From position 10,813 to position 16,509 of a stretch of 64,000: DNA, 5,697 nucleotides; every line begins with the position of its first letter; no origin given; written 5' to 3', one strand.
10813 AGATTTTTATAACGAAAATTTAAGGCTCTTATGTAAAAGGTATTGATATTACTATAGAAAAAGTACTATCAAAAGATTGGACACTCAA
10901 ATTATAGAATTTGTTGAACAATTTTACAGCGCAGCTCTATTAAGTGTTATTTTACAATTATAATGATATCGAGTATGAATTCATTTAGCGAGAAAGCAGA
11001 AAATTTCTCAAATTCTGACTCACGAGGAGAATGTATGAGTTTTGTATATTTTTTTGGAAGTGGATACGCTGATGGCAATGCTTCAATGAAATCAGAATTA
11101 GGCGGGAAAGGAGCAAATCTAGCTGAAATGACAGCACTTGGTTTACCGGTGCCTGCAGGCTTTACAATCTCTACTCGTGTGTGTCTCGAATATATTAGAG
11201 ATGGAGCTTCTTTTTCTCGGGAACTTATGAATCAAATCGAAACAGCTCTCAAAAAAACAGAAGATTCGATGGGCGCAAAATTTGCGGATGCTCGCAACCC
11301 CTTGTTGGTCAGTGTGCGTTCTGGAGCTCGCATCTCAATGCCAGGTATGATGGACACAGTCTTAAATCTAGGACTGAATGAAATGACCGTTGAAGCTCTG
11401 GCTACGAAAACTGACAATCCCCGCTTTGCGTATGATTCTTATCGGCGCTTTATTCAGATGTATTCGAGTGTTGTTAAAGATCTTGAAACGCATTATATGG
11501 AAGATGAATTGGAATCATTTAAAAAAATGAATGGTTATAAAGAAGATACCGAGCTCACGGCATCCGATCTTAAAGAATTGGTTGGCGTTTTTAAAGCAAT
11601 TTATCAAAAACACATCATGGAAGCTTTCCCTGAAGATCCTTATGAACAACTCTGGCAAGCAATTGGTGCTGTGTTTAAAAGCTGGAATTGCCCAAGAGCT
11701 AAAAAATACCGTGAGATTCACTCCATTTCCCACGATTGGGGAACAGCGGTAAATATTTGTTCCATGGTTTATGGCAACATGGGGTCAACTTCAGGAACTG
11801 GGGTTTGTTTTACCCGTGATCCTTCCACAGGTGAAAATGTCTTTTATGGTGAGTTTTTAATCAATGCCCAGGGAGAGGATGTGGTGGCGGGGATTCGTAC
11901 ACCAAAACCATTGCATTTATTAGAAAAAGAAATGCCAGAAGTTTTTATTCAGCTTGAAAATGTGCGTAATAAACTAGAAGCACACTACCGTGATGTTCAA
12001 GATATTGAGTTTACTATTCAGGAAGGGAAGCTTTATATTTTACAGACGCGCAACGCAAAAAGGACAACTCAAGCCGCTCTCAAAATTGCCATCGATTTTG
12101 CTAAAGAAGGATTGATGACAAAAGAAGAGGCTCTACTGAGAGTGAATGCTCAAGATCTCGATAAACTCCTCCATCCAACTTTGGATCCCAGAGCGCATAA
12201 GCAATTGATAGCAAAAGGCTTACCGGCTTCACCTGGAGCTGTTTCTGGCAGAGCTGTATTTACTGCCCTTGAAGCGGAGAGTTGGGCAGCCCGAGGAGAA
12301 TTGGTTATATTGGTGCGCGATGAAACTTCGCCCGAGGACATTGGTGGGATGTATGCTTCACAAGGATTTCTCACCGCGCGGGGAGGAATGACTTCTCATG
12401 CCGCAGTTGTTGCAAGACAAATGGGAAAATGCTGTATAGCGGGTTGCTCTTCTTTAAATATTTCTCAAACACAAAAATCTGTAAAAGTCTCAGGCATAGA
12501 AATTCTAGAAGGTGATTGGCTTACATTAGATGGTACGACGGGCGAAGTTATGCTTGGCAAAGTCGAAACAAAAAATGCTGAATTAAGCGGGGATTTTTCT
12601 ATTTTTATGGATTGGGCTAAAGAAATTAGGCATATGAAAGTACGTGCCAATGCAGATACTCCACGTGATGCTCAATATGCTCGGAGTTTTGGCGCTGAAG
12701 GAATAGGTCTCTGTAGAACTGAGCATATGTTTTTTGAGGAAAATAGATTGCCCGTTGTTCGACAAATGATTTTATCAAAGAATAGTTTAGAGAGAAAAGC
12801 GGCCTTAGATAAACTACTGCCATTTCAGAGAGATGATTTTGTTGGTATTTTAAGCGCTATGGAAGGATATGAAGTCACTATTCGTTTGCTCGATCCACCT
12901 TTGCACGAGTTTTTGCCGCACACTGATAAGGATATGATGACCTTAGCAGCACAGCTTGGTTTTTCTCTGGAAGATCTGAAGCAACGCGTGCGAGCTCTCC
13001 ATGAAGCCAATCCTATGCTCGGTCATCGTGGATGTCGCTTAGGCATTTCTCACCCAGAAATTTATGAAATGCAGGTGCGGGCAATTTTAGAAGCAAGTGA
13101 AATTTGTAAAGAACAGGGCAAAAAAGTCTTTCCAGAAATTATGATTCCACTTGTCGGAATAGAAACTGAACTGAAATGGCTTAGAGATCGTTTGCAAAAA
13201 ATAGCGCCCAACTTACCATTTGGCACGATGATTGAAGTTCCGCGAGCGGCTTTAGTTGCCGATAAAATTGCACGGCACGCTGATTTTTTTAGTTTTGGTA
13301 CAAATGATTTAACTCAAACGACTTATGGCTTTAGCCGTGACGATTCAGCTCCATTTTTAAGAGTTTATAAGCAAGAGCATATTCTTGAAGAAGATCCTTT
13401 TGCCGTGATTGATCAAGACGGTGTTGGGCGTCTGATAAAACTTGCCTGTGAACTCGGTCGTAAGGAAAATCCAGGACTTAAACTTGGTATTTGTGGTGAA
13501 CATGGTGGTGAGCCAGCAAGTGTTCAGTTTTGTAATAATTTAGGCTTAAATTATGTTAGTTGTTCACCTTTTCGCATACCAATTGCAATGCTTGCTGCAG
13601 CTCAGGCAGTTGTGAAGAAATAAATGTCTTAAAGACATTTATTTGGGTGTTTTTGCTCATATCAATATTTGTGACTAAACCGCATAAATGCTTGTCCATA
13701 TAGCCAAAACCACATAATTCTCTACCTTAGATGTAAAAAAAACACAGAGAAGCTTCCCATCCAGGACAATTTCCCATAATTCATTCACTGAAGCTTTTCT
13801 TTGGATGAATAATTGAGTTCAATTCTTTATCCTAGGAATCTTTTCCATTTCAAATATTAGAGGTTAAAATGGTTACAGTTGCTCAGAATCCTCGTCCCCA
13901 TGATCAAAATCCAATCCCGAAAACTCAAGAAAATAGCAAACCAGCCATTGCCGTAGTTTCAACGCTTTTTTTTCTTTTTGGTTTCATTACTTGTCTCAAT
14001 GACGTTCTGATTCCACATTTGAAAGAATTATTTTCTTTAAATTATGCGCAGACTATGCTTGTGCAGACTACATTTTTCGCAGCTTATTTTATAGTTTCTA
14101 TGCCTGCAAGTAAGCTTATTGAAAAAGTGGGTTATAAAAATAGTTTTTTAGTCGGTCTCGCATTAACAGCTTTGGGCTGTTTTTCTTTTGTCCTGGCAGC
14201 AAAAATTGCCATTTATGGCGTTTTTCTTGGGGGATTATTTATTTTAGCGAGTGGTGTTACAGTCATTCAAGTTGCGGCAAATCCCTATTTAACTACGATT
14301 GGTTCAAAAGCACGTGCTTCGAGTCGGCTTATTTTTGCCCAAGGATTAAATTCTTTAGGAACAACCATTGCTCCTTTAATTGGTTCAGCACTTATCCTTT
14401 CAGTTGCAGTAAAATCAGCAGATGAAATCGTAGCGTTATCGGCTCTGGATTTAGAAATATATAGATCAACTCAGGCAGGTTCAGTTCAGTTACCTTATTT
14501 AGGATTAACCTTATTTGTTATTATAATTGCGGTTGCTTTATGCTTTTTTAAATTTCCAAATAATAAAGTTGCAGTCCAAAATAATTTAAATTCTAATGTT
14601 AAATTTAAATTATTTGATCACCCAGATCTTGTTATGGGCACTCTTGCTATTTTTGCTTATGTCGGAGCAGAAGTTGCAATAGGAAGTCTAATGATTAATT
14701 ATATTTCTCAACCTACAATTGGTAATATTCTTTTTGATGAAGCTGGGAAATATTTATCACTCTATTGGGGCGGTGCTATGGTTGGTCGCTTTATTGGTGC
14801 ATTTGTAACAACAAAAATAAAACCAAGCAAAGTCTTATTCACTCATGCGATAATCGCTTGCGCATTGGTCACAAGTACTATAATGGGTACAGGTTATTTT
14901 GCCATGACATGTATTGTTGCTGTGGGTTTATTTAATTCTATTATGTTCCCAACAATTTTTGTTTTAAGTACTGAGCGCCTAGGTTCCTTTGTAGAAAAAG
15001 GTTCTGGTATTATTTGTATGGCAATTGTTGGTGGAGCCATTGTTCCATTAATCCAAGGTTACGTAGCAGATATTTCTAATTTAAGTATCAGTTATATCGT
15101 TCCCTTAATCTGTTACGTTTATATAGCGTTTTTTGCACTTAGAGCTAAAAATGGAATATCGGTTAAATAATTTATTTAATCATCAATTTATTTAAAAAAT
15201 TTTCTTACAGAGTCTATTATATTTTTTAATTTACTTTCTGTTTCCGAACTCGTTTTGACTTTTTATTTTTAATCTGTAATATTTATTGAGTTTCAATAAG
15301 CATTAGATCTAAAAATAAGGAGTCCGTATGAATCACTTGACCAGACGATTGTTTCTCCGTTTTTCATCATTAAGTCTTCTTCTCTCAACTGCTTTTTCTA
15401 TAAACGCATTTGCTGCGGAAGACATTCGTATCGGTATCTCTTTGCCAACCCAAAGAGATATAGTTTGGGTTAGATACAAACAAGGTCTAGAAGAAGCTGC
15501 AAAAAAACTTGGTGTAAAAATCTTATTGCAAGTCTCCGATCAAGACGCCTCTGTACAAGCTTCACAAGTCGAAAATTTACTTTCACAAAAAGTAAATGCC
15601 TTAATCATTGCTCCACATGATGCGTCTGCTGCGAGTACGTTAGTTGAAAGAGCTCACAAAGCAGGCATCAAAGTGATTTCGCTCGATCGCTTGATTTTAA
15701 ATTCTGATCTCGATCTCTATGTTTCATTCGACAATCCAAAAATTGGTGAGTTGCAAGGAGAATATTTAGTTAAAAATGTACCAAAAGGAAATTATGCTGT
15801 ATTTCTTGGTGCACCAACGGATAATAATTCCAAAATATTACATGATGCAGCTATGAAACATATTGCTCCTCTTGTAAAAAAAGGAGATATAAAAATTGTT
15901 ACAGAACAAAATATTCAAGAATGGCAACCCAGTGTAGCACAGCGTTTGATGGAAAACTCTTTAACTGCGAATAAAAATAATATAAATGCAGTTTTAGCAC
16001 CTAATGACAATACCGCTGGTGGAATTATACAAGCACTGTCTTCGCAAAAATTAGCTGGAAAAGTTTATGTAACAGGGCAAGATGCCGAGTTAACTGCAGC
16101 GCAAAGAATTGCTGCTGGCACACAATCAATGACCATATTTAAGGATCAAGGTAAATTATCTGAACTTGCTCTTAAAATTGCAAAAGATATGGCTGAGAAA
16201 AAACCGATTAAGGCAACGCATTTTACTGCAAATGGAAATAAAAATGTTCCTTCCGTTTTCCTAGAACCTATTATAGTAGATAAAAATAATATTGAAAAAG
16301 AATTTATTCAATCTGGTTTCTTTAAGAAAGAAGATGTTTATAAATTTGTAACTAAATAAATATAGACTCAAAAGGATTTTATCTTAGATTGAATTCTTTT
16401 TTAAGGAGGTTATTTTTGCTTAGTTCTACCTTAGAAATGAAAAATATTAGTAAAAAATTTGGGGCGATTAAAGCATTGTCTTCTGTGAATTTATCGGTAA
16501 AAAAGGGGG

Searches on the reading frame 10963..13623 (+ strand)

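Call 28: search_protein_families(library=pfam, proteins=[window:10963-13623:+], max_evalue=0.001)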
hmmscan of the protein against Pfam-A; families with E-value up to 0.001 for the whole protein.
window:10963-13623:+ (886 aa): 3 families
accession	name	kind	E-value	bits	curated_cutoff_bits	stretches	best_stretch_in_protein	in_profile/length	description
PF02896.24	PEP-utilizers_C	-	6.9e-78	262.2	22.8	1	543-882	5-291/293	PEP-utilising enzyme, PEP-binding domain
PF01326.24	PPDK_N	-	1.8e-52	179.1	27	3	86-321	75-224/328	Pyruvate phosphate dikinase, AMP/ATP-binding domain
PF00391.29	PEP-utilizers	-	2e-23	82.2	23.1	1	448-527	5-72/72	PEP-utilising enzyme, mobile domain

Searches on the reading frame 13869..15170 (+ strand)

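Call 28: search_protein_families(library=pfam, proteins=[window:13869-15170:+], max_evalue=0.001)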
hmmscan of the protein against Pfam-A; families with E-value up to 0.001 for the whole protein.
window:13869-15170:+ (433 aa): 1 family
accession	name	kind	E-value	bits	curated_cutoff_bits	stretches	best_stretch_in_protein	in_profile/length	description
PF07690.21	MFS_1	-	2.9e-18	66.4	33.4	1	33-372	4-324/347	Major Facilitator Superfamily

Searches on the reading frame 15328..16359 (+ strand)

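Call 28: search_protein_families(library=pfam, proteins=[window:15328-16359:+], max_evalue=0.001)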
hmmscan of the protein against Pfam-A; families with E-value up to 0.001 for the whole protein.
window:15328-16359:+ (343 aa): 2 families
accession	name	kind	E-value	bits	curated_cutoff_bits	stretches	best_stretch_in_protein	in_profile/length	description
PF13407.12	Peripla_BP_4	-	2.2e-66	224.5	35.1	1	35-292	1-257/258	Periplasmic binding protein domain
PF00532.27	Peripla_BP_1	-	1.5e-17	64.4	22.2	1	35-245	4-210/281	Periplasmic binding proteins and sugar binding domain of LacI family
